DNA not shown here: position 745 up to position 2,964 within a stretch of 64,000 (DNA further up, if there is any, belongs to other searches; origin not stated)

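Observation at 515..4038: Orphan, split T4SS-coupling-protein-like ATPase inside an HDOD signalling operon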

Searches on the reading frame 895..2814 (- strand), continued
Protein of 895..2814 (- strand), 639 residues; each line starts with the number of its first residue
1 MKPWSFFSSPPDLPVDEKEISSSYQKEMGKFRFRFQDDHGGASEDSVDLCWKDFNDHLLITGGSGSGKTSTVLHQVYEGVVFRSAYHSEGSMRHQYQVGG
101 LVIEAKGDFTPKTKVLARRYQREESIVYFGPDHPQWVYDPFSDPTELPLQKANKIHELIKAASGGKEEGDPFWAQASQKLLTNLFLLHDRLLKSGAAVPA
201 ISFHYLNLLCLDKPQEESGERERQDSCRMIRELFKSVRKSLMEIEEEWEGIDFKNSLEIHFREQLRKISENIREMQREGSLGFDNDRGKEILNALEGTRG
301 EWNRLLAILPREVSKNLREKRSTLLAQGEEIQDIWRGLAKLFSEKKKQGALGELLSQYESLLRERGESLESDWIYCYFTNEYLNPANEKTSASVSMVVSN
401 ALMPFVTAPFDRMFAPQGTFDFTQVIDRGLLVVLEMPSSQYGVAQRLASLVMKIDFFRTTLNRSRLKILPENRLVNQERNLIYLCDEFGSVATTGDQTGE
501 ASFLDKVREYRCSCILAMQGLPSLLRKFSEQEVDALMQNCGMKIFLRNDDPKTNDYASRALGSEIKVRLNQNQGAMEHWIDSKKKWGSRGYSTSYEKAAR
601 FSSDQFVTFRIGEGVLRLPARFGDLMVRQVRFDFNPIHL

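Call 47: search_dna_similar(query=window:895-2814:-, collection=plasmids, mode=protein, max_evalue=0.001, max_rows=15)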
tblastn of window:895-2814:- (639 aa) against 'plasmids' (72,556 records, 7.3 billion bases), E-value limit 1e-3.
Records with a match: 33; places in all: 33; records where one place covers at least 80% of the query: 0.
Best place of each record, by identity: <60% 33.
By first word of the organism name: Xanthomonas 15; Skermanella 2; Pseudomonas 2; Methylobacterium 2; Roseibium 1; Aeromonas 1; Aquicella 1; Agarilytica 1; Candidatus 1; Achromobacter 1; and 6 more.
By predicted mobility (MOB-suite, as given by PLSDB): conjugative 16; non-mobilizable 13; mobilizable 4.
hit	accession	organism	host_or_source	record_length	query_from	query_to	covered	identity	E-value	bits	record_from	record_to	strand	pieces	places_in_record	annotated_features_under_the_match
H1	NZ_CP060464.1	Xanthomonas citri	Cell culture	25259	378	562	29%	29.3%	3e-11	75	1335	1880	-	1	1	type IV secretion system DNA-binding domain-containing protein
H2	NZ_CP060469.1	Xanthomonas citri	Cell culture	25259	378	562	29%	29.3%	3e-11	75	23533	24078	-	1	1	type IV secretion system DNA-binding domain-containing protein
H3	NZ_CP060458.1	Xanthomonas citri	Cell culture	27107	378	562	29%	29.3%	3e-11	75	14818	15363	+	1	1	type IV secretion system DNA-binding domain-containing protein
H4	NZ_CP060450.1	Xanthomonas citri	Cell culture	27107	378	562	29%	29.3%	3e-11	75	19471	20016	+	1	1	type IV secretion system DNA-binding domain-containing protein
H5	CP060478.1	Xanthomonas citri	Citrus,Cell culture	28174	378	562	29%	29.3%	3e-11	75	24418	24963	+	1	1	type IV secretory system conjugative DNA transfer family protein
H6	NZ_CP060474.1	Xanthomonas citri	Cell culture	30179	378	562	29%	29.3%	3e-11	75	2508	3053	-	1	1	type IV secretion system DNA-binding domain-containing protein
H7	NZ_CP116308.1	Xanthomonas perforans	Tomato,cell culture,leaf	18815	378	562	29%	29.3%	3e-11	74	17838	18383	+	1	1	type IV secretion system DNA-binding domain-containing protein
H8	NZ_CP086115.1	Skermanella rosea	single cell,hydrocarbon-contaminated ...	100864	375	579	32%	24.2%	5e-5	54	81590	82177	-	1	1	type IV secretory system conjugative DNA transfer family protein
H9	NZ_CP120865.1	Roseibium porphyridii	Porphyridium cruentum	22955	414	614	31%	24.4%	7e-5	54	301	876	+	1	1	none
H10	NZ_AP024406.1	Aeromonas caviae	-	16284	377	562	29%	26.2%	3e-9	68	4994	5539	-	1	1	type IV secretion system DNA-binding domain-containing protein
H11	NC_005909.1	Pseudomonas alcaligenes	-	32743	377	562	29%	26.2%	4e-9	68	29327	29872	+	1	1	type IV secretion system DNA-binding domain-containing protein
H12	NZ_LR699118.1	Aquicella lusitana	Borehole HDN1, spa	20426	375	578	32%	23.6%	6e-9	67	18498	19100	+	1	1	type IV secretion system DNA-binding domain-containing protein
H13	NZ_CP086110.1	Skermanella mucosa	single cell,crude oil contaminated ...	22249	377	575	31%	23.4%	1e-6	60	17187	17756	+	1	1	type IV secretion system DNA-binding domain-containing protein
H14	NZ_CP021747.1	Agarilytica rhodophyticola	Rhodophyta,Sea water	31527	384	546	26%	27.6%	1e-9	70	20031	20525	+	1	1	TraM recognition domain-containing protein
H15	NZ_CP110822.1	Candidatus Bandiella woodruffii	Euplotes woodruffi,mixed host and ...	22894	374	562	30%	22.5%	9e-6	57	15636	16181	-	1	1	type IV secretion system DNA-binding domain-containing protein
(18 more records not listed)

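Call 48: fold_search(model_id=the predicted structure, library=pdb)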
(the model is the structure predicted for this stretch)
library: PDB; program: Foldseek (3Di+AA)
matches with E <= 10: 579; with E <= 0.001: 45
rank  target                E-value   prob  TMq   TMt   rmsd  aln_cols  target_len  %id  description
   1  8dol_A                5.6e-11  1.00  0.47  0.54  16.2       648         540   10  Mechanism of regulation of the Helicobacter pylori Cagbeta ATPase by CagZ (released 2023-02-15)
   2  8dol_F                8.7e-11  1.00  0.42  0.50  18.6       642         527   11  Mechanism of regulation of the Helicobacter pylori Cagbeta ATPase by CagZ (released 2023-02-15)
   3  8dol_D                2.9e-10  1.00  0.43  0.51  17.8       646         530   11  Mechanism of regulation of the Helicobacter pylori Cagbeta ATPase by CagZ (released 2023-02-15)
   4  8dol_C                7.5e-10  1.00  0.42  0.52  18.9       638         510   10  Mechanism of regulation of the Helicobacter pylori Cagbeta ATPase by CagZ (released 2023-02-15)
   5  1e9s_F                3.2e-09  1.00  0.47  0.68  11.5       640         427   12  Bacterial conjugative coupling protein TrwBdeltaN70. Unbound monoclinic form. (released 2001-02-06)
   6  1e9s_J                3.9e-09  1.00  0.48  0.69  10.4       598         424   13  Bacterial conjugative coupling protein TrwBdeltaN70. Unbound monoclinic form. (released 2001-02-06)
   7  1e9s_M                4.9e-09  1.00  0.39  0.57  18.4       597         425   13  Bacterial conjugative coupling protein TrwBdeltaN70. Unbound monoclinic form. (released 2001-02-06)
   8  8dol_B                4.9e-09  1.00  0.45  0.56  16.6       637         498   10  Mechanism of regulation of the Helicobacter pylori Cagbeta ATPase by CagZ (released 2023-02-15)
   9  1e9s_L                5.1e-09  1.00  0.39  0.56  19.8       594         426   12  Bacterial conjugative coupling protein TrwBdeltaN70. Unbound monoclinic form. (released 2001-02-06)
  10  1e9s_G                5.4e-09  1.00  0.46  0.66  10.6       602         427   12  Bacterial conjugative coupling protein TrwBdeltaN70. Unbound monoclinic form. (released 2001-02-06)
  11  1e9s_E                5.7e-09  1.00  0.46  0.67  11.2       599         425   12  Bacterial conjugative coupling protein TrwBdeltaN70. Unbound monoclinic form. (released 2001-02-06)
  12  1e9s_B                1.0e-08  1.00  0.39  0.57  18.8       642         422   13  Bacterial conjugative coupling protein TrwBdeltaN70. Unbound monoclinic form. (released 2001-02-06)
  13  1e9s_A                1.2e-08  1.00  0.38  0.55  19.9       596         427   13  Bacterial conjugative coupling protein TrwBdeltaN70. Unbound monoclinic form. (released 2001-02-06)
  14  1e9s_K                1.2e-08  1.00  0.46  0.67  11.1       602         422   13  Bacterial conjugative coupling protein TrwBdeltaN70. Unbound monoclinic form. (released 2001-02-06)
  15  1e9s_I                1.5e-08  1.00  0.47  0.68  10.5       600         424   12  Bacterial conjugative coupling protein TrwBdeltaN70. Unbound monoclinic form. (released 2001-02-06)
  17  1e9s_H                6.2e-08  1.00  0.44  0.64  16.3       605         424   13  Bacterial conjugative coupling protein TrwBdeltaN70. Unbound monoclinic form. (released 2001-02-06)
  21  1e9s_D                1.4e-07  1.00  0.46  0.68  11.2       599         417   12  Bacterial conjugative coupling protein TrwBdeltaN70. Unbound monoclinic form. (released 2001-02-06)
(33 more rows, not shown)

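Call 49: list_cluster_members(proteins=[P0009, P0010, P0011, P0012, P0013, P0014, P0015, P0016, P0017, P0018])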
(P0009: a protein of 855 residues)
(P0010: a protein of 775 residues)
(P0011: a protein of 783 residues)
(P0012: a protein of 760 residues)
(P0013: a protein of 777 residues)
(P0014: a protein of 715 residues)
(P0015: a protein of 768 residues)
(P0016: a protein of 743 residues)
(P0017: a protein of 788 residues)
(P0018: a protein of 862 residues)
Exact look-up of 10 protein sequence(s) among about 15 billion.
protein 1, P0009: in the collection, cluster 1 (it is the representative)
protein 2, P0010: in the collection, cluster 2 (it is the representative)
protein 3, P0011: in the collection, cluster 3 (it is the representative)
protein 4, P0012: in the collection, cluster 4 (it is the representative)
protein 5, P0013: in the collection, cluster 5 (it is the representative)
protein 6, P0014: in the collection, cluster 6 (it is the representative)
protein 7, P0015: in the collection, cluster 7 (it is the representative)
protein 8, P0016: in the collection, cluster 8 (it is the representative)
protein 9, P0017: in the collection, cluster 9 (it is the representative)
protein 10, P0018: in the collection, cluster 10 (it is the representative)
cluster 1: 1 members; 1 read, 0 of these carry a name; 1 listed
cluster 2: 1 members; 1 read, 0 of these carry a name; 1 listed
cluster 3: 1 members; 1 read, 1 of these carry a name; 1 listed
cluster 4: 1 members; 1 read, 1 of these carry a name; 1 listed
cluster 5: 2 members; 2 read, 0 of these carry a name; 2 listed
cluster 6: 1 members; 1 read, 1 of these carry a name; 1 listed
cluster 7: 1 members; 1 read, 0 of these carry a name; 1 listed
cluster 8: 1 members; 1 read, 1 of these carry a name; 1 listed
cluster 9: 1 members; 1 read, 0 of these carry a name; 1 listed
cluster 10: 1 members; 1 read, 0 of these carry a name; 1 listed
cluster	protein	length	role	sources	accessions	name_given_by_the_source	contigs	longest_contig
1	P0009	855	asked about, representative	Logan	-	-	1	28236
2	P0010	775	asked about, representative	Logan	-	-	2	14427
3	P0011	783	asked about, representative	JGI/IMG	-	RecA/RadA recombinase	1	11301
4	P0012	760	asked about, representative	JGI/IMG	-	hypothetical protein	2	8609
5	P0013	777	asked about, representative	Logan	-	-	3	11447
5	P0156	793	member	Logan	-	-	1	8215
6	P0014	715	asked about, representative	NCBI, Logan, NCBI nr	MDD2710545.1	MAG: type IV secretion system DNA-binding domain-containing protein [Verrucomicrobiae ... | type IV secretion system DNA-binding domain-containing protein [Verrucomicrobiae ...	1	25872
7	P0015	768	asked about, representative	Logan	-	-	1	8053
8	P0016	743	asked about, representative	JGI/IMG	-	hypothetical protein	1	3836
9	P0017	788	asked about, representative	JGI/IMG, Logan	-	-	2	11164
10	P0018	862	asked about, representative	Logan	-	-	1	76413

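Call 50: find_encoding_contigs(protein=P0018, flank=8000, max_places=1)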
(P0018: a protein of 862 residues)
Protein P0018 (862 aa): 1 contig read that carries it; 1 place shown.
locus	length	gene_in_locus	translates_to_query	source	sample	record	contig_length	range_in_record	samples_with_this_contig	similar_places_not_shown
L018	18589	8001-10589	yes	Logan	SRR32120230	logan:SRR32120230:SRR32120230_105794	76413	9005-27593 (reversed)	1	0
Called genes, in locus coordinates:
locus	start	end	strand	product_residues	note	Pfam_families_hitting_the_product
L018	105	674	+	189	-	-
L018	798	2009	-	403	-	PF01051:Rep3_N, PF21205:Rep3_C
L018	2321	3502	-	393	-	PF01051:Rep3_N, PF21205:Rep3_C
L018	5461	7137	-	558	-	PF01368:DHH, PF02272:DHHA1, PF17768:RecJ_OB (weak)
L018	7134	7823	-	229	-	-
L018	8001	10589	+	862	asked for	PF02534:T4SS-DNA_transf (faint), PF10412:TrwB_AAD_bind, PF12696:TraG-D_C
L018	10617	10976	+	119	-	-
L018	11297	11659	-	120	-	-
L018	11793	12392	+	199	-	-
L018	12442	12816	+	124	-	PF06271:RDD (weak)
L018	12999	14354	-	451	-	-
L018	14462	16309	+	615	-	-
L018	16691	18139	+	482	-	-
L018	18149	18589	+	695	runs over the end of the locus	PF00437:T2SSE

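Call 51: find_encoding_contigs(protein=P0014, flank=8000, max_places=1)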
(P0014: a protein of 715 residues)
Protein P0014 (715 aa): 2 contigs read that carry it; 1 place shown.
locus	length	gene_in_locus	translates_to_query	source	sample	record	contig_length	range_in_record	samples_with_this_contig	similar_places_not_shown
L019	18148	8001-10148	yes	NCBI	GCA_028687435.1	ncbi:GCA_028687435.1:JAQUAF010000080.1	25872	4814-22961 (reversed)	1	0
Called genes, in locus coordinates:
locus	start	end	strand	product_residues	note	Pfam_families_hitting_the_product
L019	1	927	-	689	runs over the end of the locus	PF07584:BatA, PF13519:VWA_2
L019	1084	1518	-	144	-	PF02472:ExbD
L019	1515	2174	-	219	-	PF01618:MotA_ExbB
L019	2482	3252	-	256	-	PF13489:Methyltransf_23, PF13847:Methyltransf_31, PF08241:Methyltransf_11, PF08242:Methyltransf_12, PF13649:Methyltransf_25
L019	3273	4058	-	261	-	PF13641:Glyco_tranf_2_3 (weak), PF00535:Glycos_transf_2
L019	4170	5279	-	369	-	PF02350:Epimerase_2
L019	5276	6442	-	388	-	-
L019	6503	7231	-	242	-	PF00106:adh_short, PF13561:adh_short_C2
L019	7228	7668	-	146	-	PF01575:MaoC_dehydratas, PF13452:FAS1_DH_region (weak)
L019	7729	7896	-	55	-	-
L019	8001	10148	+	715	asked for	PF02534:T4SS-DNA_transf (faint), PF10412:TrwB_AAD_bind, PF12696:TraG-D_C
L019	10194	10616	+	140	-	-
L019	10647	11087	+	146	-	-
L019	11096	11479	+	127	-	PF12833:HTH_18, PF00165:HTH_AraC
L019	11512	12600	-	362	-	-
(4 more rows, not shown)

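Call 55: find_encoding_contigs(protein=P0037, flank=10000, max_places=2)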
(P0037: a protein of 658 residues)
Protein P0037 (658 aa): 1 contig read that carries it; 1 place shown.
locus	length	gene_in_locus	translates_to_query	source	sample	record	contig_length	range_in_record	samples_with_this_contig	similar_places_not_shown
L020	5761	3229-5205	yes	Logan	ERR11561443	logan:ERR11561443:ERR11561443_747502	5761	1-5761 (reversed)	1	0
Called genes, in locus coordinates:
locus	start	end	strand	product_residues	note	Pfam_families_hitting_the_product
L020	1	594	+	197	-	?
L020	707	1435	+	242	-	-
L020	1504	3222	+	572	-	PF00910:RNA_helicase (faint), PF05496:RuvB_N (faint), PF05621:TniB (faint), PF00004:AAA, PF01078:Mg_chelatase (faint), PF17866:AAA_lid_6, PF00004:AAA, PF17866:AAA_lid_6, +7 more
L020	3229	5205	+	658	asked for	PF02534:T4SS-DNA_transf, PF10412:TrwB_AAD_bind, PF01935:DUF87 (weak), PF12696:TraG-D_C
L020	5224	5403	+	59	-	-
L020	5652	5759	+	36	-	?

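Call 56: find_encoding_contigs(protein=P0029, flank=8000, max_places=2)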
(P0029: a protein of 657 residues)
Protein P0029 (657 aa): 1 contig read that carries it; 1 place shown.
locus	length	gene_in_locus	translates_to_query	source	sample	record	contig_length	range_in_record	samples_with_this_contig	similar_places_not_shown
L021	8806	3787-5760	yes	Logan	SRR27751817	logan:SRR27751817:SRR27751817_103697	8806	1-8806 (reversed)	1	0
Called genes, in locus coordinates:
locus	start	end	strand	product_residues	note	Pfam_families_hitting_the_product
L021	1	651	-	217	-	?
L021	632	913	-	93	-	-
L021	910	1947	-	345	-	-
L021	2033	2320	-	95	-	-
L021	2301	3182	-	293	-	PF04404:ERF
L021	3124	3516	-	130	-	-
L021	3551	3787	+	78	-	-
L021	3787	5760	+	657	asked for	PF02534:T4SS-DNA_transf (faint), PF10412:TrwB_AAD_bind (weak), PF12696:TraG-D_C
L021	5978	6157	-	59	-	-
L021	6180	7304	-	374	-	PF05970:PIF1, PF13245:AAA_19, PF13604:AAA_30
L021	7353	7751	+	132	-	-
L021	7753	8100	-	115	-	-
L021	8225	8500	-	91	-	-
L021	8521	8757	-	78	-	-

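Call 66: list_cluster_members(proteins=[P0037, P0039, P0041, P0042, P0043, P0044, P0045, P0046, P0047, P0048])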
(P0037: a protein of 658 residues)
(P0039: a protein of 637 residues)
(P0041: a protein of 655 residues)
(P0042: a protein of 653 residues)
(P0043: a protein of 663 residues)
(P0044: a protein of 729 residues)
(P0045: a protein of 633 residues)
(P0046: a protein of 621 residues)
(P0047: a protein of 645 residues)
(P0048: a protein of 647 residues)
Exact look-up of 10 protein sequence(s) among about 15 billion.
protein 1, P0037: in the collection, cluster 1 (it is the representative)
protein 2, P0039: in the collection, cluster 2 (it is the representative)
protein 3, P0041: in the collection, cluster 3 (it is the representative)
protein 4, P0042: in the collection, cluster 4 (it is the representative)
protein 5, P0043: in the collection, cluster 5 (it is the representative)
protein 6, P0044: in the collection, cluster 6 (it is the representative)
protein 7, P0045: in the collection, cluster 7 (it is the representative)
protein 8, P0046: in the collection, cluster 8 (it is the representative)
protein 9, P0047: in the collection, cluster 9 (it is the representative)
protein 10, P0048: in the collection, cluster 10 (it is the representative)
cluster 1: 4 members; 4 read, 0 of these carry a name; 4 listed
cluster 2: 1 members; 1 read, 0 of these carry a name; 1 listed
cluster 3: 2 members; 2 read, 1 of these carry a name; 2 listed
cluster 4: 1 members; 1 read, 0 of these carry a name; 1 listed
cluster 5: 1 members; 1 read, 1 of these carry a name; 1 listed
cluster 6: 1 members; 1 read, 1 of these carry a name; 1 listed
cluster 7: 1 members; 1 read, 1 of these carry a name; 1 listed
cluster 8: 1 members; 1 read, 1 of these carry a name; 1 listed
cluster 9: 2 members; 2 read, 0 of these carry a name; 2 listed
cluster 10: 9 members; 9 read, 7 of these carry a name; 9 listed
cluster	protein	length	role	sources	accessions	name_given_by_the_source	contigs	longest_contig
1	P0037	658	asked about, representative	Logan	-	-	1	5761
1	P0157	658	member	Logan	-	-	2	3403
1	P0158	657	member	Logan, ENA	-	-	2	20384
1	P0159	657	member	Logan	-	-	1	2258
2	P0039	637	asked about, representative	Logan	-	-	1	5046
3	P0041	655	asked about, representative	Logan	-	-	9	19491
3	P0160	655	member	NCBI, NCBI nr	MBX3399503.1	MAG: type IV secretory system conjugative DNA transfer family protein [Gemmataceae ... | type IV secretory system conjugative DNA transfer family protein [Gemmataceae bacterium]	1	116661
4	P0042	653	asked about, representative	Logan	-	-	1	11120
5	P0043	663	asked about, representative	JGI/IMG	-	hypothetical protein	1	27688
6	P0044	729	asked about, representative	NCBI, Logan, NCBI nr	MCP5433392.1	MAG: type IV secretion system DNA-binding domain-containing protein [Alphaproteobacteria ... | type IV secretion system DNA-binding domain-containing protein [Alphaproteobacteria ...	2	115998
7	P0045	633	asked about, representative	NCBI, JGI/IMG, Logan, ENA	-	hypothetical protein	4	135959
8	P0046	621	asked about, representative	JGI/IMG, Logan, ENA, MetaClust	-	\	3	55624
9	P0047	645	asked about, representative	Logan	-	-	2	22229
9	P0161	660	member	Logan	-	-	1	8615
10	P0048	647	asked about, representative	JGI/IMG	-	hypothetical protein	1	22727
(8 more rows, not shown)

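Call 67: list_cluster_members(proteins=[P0019, P0020, P0021, P0022, P0023, P0024, P0026, P0028, P0030, P0032])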
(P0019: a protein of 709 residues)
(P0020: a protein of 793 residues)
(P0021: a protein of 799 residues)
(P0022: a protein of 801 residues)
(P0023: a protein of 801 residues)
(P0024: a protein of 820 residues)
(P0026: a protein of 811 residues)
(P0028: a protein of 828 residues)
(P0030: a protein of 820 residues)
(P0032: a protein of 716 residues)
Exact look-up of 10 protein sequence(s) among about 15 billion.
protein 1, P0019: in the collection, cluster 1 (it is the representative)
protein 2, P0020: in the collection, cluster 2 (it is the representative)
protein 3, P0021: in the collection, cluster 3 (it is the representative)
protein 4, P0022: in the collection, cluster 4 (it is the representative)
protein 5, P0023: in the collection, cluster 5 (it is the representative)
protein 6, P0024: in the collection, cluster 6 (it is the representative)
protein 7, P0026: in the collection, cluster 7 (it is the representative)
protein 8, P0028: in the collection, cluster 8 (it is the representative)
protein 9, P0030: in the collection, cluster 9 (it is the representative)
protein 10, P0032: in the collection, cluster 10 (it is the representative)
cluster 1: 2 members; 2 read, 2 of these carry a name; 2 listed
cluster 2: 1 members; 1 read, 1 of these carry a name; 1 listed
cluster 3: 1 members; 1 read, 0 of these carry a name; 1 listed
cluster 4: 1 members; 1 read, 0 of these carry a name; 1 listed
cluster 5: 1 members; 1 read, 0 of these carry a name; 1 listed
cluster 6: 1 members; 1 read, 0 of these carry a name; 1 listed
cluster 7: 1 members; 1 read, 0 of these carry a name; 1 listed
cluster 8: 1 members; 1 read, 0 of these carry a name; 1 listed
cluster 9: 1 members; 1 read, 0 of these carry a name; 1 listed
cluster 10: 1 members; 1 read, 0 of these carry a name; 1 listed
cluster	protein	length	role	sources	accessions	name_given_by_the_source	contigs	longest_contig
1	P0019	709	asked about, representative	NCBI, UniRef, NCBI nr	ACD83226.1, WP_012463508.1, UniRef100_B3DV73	type IV secretory system conjugative DNA transfer family protein [Candidatus ... | Type IV secretory pathway, VirD4 component n=1 Tax=Methylacidiphilum infernorum (isolate ...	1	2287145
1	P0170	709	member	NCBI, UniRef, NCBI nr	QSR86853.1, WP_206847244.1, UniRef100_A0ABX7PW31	type IV secretory system conjugative DNA transfer family protein [Candidatus ... | Type IV secretory system conjugative DNA transfer family protein n=1 Tax=Candidatus ...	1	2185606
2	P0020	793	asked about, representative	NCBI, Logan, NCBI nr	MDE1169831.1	MAG: TraM recognition domain-containing protein [Verrucomicrobium sp.] | TraM recognition domain-containing protein [Verrucomicrobium sp.]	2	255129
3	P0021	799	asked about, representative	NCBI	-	-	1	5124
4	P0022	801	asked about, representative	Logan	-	-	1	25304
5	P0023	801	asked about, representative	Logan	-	-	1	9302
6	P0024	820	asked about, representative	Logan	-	-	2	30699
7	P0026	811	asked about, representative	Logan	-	-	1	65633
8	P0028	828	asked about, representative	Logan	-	-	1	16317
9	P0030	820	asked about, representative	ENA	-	-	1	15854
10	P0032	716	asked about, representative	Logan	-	-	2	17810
